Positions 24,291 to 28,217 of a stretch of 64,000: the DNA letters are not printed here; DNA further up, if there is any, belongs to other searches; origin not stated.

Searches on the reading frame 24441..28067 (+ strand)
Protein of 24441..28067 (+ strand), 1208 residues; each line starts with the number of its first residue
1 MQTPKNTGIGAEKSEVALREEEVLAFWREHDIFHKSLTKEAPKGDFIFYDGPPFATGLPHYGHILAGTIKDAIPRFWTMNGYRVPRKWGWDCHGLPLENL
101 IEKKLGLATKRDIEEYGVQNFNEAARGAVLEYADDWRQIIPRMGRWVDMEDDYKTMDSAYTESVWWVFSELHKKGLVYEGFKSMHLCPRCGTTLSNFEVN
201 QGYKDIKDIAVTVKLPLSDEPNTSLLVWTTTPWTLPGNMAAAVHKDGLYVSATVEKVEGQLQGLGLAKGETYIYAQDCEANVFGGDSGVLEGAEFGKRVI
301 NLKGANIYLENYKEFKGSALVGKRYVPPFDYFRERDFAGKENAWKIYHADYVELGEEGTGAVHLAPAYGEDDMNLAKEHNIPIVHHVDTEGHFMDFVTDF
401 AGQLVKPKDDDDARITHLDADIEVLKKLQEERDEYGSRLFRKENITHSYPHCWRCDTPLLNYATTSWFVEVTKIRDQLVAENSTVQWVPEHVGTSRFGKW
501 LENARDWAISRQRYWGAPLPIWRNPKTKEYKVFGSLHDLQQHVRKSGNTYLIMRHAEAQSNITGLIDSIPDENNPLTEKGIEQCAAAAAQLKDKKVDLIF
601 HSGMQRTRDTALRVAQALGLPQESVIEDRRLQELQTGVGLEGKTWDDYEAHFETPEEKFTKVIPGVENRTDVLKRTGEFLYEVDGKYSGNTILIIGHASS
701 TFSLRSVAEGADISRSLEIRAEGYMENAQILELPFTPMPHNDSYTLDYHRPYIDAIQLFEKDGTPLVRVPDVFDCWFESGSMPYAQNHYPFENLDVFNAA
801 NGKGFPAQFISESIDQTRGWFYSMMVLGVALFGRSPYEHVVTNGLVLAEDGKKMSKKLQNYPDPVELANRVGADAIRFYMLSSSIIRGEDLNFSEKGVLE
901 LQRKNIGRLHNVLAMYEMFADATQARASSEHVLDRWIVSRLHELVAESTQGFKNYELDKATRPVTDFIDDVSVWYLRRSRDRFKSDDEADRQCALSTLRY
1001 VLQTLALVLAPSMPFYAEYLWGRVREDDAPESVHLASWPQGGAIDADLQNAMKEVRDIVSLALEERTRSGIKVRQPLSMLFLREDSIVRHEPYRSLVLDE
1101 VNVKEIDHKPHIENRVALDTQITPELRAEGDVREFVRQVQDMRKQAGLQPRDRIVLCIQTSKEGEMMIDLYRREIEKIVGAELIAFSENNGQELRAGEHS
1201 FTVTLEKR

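Call 7: search_protein_families(library=pfam, proteins=[window:24441-28067:+])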
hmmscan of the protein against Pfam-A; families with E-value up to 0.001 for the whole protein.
window:24441-28067:+ (1208 aa): 6 families
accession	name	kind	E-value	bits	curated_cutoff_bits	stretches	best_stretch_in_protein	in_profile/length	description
PF00133.28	tRNA-synt_1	-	2.1e-135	452.1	22.7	2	23-545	2-269/414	tRNA synthetases class I (I, L, M and V)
PF08264.19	Anticodon_1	-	1.9e-31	109.3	25.1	1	934-1078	1-145/148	Anticodon-binding domain of tRNA ligase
PF00300.27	His_Phos_1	-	1.8e-24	86.9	21.7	1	551-721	2-171/194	Histidine phosphatase superfamily (branch 1)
PF19302.4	DUF5915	-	1.5e-18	67.4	27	1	1115-1207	101-194/195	Domain of unknown function (DUF5915)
PF09334.17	tRNA-synt_1g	-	9.4e-16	58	20.1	1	807-902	285-375/391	tRNA synthetases class I (M)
PF13603.12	tRNA-synt_1_2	-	0.00011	22.2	25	1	343-392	97-145/185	Leucyl-tRNA synthetase, editing domain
